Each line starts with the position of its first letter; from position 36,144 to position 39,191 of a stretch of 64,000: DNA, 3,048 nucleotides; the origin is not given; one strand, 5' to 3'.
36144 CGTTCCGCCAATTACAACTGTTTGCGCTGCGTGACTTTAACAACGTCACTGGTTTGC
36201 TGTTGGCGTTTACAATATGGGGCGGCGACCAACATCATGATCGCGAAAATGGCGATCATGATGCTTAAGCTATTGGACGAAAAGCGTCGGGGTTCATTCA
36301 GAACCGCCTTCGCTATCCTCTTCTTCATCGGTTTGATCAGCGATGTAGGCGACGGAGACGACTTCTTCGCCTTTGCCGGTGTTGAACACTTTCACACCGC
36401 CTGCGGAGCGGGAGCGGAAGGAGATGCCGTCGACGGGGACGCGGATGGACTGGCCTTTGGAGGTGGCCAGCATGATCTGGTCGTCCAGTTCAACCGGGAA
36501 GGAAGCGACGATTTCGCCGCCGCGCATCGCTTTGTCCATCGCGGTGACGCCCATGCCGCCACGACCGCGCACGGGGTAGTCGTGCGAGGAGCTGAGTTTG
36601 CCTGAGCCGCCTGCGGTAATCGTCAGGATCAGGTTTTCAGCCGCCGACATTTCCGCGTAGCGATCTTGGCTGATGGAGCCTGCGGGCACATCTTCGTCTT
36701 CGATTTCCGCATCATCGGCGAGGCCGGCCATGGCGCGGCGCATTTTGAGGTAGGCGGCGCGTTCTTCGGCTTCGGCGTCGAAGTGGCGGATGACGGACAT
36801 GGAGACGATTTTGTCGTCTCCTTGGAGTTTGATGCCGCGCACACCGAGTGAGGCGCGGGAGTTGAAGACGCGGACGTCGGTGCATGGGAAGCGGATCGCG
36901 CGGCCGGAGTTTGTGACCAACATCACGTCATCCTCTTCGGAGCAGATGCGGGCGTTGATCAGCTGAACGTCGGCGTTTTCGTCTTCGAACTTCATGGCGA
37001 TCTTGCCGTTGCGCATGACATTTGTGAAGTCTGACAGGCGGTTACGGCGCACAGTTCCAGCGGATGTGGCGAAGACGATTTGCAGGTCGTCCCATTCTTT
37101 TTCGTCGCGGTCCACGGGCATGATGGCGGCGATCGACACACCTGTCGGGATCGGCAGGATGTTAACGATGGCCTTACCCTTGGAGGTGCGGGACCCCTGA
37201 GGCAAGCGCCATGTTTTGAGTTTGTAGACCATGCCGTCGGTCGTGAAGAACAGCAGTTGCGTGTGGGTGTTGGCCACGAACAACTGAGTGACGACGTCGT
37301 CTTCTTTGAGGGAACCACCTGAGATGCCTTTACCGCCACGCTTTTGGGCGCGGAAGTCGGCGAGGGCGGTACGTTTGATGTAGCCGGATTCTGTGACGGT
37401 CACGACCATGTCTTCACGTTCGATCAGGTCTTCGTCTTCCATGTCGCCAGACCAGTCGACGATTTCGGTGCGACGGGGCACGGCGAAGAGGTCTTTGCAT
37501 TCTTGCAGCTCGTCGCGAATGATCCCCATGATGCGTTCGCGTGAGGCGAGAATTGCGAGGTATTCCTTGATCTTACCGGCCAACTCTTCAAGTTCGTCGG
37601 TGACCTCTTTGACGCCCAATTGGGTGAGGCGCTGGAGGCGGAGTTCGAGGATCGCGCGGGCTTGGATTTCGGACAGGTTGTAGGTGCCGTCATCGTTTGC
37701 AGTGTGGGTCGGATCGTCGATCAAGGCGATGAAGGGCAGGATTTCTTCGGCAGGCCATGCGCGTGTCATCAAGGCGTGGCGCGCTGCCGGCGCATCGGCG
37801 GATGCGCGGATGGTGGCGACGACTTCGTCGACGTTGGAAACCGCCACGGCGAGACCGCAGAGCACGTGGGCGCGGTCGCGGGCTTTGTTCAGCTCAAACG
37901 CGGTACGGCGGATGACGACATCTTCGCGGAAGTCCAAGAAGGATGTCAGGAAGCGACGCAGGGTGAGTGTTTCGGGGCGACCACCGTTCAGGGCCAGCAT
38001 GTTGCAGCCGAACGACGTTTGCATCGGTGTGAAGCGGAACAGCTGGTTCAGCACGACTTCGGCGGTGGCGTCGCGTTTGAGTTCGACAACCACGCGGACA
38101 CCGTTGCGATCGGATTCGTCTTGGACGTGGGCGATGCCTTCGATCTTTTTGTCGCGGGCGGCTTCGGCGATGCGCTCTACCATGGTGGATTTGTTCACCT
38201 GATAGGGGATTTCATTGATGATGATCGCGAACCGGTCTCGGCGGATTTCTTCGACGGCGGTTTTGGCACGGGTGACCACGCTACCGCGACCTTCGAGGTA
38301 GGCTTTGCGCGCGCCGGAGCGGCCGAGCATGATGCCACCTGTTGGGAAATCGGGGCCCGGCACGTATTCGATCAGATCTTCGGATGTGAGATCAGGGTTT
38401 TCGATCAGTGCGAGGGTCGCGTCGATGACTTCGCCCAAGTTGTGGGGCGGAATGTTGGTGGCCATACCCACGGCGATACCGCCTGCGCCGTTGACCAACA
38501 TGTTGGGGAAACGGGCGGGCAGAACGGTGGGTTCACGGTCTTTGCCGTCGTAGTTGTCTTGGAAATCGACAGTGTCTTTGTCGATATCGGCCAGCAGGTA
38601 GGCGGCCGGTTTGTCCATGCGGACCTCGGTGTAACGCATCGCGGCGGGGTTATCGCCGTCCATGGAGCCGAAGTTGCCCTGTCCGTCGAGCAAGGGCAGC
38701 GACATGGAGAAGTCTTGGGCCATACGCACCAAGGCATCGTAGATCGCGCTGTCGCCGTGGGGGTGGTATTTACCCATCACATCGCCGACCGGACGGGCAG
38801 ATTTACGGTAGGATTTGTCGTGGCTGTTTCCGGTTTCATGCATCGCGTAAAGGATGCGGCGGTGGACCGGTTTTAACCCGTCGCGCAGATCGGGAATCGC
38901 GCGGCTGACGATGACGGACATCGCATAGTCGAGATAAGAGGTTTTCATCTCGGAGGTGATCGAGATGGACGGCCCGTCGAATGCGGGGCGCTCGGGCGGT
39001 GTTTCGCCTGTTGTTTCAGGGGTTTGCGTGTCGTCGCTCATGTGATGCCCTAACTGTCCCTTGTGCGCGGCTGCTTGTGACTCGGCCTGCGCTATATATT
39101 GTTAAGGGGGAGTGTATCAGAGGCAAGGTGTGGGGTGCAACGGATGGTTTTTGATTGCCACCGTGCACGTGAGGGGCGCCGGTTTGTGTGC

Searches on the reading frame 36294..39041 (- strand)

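Call 21: search_protein_families(library=pfam, proteins=[window:36294-39041:-], max_evalue=0.001)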
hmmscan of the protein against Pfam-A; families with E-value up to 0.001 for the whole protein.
window:36294-39041:- (915 aa): 2 families
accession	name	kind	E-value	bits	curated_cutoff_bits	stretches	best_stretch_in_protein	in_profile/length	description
PF00521.26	DNA_topoisoIV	-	4e-158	527.3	31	1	47-513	1-432/432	DNA gyrase/topoisomerase IV, subunit A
PF03989.18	DNA_gyraseA_C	-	3.9e-57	189.9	27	5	544-591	1-48/48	DNA gyrase C-terminal domain, beta-propeller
